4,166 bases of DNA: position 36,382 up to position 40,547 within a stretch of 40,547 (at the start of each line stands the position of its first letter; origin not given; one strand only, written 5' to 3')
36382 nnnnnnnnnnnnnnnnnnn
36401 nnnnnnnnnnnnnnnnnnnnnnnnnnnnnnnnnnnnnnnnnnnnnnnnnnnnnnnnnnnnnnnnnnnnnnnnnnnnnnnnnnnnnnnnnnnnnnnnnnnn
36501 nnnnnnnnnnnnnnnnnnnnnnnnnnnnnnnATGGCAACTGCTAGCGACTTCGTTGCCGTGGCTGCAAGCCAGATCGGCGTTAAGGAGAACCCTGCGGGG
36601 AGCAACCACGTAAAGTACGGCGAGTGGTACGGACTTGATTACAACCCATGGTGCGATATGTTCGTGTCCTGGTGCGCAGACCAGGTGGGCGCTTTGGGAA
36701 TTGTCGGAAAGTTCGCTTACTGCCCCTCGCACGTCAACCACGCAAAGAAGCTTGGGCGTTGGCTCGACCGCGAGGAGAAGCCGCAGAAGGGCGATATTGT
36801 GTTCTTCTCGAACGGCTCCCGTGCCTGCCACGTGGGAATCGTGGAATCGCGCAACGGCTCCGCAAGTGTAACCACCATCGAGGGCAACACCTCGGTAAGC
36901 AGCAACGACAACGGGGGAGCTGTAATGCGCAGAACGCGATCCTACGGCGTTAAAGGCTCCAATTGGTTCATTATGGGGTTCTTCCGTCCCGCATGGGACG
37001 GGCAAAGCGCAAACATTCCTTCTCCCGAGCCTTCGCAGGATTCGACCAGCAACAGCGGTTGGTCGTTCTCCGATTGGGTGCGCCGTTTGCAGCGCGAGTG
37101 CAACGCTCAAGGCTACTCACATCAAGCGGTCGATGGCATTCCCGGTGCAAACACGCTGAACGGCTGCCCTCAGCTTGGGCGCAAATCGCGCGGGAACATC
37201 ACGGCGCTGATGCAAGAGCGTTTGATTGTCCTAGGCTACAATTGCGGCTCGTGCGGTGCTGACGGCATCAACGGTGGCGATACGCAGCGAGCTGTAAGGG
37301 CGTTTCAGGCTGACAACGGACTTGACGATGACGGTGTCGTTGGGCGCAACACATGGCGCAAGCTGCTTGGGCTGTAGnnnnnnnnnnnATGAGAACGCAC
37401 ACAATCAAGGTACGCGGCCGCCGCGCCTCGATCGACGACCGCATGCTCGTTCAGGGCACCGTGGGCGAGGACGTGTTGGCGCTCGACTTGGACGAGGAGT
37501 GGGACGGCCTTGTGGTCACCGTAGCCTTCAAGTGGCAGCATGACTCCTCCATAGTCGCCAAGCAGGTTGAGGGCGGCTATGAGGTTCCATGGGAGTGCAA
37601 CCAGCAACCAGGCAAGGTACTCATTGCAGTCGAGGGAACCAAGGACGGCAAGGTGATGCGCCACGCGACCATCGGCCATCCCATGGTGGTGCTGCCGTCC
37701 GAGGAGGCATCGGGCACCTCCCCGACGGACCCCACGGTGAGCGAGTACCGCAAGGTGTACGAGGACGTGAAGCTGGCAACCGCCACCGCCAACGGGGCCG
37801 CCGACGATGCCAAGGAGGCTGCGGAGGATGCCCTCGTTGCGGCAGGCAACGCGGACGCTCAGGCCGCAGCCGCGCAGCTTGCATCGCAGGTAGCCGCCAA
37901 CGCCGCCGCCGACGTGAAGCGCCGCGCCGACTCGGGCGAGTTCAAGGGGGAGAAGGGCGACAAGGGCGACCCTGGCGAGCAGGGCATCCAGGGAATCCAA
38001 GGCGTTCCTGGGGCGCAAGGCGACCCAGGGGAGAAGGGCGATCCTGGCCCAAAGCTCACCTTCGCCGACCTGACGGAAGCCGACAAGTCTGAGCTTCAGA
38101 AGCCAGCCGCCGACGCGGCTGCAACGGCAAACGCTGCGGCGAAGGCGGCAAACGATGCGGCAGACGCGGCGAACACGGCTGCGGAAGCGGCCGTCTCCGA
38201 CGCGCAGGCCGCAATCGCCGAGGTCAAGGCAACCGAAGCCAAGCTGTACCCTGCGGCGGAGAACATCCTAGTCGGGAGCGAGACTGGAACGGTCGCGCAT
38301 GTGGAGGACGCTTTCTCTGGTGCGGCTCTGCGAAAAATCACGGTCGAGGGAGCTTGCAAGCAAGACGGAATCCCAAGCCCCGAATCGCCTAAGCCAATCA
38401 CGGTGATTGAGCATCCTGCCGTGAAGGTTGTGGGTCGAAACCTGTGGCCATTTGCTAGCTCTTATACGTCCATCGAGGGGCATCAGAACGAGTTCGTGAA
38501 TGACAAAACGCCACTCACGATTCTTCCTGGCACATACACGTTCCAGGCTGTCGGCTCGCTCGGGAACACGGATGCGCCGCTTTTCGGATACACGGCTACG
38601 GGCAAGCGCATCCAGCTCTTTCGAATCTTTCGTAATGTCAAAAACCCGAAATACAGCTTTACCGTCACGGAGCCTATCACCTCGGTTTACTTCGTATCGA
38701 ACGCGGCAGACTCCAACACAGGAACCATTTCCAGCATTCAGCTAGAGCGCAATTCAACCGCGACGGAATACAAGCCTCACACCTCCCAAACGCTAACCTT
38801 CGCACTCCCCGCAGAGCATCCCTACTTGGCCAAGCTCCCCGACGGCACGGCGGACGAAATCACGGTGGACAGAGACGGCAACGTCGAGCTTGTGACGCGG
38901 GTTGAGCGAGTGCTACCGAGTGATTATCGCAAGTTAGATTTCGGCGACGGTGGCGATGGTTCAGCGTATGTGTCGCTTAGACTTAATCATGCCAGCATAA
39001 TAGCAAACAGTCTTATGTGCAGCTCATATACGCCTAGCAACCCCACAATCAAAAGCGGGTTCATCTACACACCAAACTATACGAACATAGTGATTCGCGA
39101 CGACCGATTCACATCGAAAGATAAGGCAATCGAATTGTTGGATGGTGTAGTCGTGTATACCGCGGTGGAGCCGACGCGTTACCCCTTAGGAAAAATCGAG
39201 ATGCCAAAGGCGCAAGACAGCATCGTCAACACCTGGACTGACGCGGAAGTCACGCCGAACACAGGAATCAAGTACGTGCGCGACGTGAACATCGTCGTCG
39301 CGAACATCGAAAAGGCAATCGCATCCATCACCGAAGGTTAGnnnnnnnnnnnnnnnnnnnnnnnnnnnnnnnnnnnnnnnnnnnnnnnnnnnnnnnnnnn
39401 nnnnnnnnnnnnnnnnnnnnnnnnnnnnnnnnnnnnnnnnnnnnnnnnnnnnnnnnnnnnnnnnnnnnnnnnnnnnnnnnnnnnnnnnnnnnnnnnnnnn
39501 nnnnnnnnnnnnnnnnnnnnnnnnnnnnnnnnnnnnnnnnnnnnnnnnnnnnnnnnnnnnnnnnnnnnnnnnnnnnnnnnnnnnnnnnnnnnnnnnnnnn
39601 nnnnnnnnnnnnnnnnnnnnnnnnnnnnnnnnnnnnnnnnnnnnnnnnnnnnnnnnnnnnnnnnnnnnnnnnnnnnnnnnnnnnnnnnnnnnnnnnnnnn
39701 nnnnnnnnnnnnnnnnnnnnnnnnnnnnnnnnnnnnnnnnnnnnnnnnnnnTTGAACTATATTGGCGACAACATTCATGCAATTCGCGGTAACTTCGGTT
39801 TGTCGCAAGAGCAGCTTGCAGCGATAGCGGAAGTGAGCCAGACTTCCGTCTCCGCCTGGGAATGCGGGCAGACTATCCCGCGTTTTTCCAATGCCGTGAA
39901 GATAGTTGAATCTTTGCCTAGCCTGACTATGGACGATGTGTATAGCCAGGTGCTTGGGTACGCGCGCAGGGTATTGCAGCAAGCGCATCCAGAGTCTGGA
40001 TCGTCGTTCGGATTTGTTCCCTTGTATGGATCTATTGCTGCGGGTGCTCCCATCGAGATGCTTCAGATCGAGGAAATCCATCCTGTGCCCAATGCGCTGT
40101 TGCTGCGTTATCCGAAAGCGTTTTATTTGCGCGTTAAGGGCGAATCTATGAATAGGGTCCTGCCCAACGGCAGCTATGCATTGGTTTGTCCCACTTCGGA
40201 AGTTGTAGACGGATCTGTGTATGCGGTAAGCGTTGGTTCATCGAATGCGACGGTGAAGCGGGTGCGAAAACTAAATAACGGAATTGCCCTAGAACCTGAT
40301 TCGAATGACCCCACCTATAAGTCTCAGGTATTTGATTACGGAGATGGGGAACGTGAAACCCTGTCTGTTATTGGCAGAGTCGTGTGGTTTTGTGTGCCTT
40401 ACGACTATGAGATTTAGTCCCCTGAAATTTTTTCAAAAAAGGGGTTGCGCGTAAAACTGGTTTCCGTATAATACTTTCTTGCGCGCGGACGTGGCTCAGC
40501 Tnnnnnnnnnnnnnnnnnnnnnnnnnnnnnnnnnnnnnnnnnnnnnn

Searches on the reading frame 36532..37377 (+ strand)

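Call 11: search_protein_families(library=phrogs, proteins=[window:36532-37377:+], max_evalue=0.001)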
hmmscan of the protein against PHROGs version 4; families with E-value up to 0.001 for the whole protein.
window:36532-37377:+ (281 aa): 16 families
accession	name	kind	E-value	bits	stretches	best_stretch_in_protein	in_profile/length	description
phrog_21825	-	lysis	2.6e-33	116.7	1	1-139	1-155/289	endolysin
phrog_9589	-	lysis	3.2e-28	100.4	1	3-279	3-272/281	endolysin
phrog_21357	-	lysis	7.1e-26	92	1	3-157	3-162/225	endolysin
phrog_1493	-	lysis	3.9e-19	70.1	1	162-279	182-306/394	endolysin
phrog_2649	-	lysis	1.6e-16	62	1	215-279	175-236/261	endolysin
phrog_38078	-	unknown function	3.2e-15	57.2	1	61-137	115-195/423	-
phrog_17214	-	lysis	1.1e-10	42.6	1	219-280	249-314/322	endolysin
phrog_1224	-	head and packaging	1.9e-10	41.6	1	218-278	7-64/438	endolysin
phrog_1259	-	tail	7.4e-08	31.5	1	3-124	987-1113/1179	baseplate hub subunit and tail lysozyme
phrog_6219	-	lysis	3.5e-06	27.8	1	187-279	216-308/326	endolysin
phrog_329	-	tail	4.3e-06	26.2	1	41-222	563-743/949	minor tail protein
phrog_7685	-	integration and excision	7.9e-06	26.6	1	231-278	2-49/240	integrase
phrog_23452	-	unknown function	3.2e-05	25.1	1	213-278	53-121/135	-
phrog_8781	-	lysis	0.00023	22.1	1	83-158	77-156/178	endolysin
phrog_6745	-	lysis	0.00032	20.6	0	38-278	191-338/396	endolysin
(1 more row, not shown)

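Call 12: search_protein_families(library=pfam, proteins=[window:36532-37377:+], max_evalue=0.001)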
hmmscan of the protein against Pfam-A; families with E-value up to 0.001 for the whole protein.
window:36532-37377:+ (281 aa): 2 families
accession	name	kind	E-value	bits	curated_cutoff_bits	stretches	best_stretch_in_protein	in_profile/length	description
PF01471.23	PG_binding_1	-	4.6e-18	65.6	23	1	223-278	4-57/57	Putative peptidoglycan binding domain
PF05257.22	CHAP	-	1.2e-12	48.6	26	1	33-119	2-81/81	CHAP domain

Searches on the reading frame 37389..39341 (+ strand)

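Call 11: search_protein_families(library=phrogs, proteins=[window:37389-39341:+], max_evalue=0.001)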
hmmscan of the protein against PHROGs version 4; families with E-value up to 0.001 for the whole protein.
window:37389-39341:+ (650 aa): 20 families
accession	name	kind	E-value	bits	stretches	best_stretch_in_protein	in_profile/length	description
phrog_819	-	tail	2e-10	40.5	1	185-285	631-749/1024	tail protein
phrog_5073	-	tail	2.7e-10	40.9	1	186-239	323-376/519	tail fiber protein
phrog_366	-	tail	4.3e-09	37.3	1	119-335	105-326/474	tail fiber protein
phrog_32409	-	tail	1.2e-07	31.4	1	171-221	175-225/884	tail fiber protein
phrog_10972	-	tail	1.1e-06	29.4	1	170-266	136-236/343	tail fiber protein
phrog_35286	-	unknown function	1.4e-06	28.1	1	183-220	296-332/750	-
phrog_19200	-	head and packaging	2.4e-06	28.1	1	181-231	59-108/268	virion structural protein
phrog_1125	-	tail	6.6e-06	26.7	1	182-222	173-213/412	tail fiber protein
phrog_3904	-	tail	1.8e-05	24.2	1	181-222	580-621/1086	tail fiber protein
phrog_8745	-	tail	2.7e-05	22.6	1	186-222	1445-1481/1803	tail fiber protein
phrog_13892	-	tail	3.2e-05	24.1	1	186-242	47-106/676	minor tail protein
phrog_38806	-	unknown function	4.3e-05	24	1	168-255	46-135/285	-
phrog_13286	-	tail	4.5e-05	23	1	179-217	87-125/662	tail protein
phrog_38537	-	tail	6.7e-05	22.7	1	178-274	48-143/611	tail fiber protein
phrog_6320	-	tail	9.5e-05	22.3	1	187-221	155-189/745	tail fiber protein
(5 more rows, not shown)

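Call 12: search_protein_families(library=pfam, proteins=[window:37389-39341:+], max_evalue=0.001)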
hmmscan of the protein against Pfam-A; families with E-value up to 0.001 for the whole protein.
window:37389-39341:+ (650 aa): 1 family
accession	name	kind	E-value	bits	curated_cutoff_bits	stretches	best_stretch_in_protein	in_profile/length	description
PF01391.23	Collagen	-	6.9e-06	26.2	27.2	1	187-220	13-46/60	Collagen triple helix repeat (20 copies)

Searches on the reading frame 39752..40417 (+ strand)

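Call 12: search_protein_families(library=pfam, proteins=[window:39752-40417:+], max_evalue=0.001)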
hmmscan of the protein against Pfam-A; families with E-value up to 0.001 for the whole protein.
window:39752-40417:+ (221 aa): 4 families
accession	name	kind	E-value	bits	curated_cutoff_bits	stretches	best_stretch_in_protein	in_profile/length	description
PF00717.28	Peptidase_S24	-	8.7e-21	74.2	23.3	1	90-211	1-116/116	Peptidase S24-like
PF01381.28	HTH_3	-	4e-10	40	23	1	8-56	1-49/55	Helix-turn-helix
PF12844.13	HTH_19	-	3.5e-06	27.3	30.2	1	6-54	2-50/64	Helix-turn-helix domain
PF13560.12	HTH_31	-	0.00016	22.4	27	1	8-46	6-45/64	Helix-turn-helix domain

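Call 16: search_protein_families(library=phrogs, proteins=[window:39752-40417:+], max_evalue=0.00001)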
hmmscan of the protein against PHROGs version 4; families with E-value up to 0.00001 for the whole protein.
window:39752-40417:+ (221 aa): 7 families
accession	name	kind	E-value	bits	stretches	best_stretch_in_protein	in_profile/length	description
phrog_4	-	transcription regulation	3.1e-34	119.6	1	1-216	134-338/400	transcriptional repressor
phrog_6201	-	transcription regulation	8.5e-10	39.6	1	122-214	27-115/121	CI-like repressor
phrog_7950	-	transcription regulation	1.5e-07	32.4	1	3-39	7-43/68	transcriptional repressor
phrog_3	-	transcription regulation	4.9e-07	30.9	1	1-55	86-137/430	transcriptional repressor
phrog_2104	-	unknown function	2.2e-06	28.8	1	7-45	43-81/103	-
phrog_8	-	transcription regulation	2.3e-06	28.3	1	2-53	75-126/346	transcriptional regulator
phrog_2439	-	transcription regulation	7.8e-06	26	1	2-55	6-59/367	transcriptional regulator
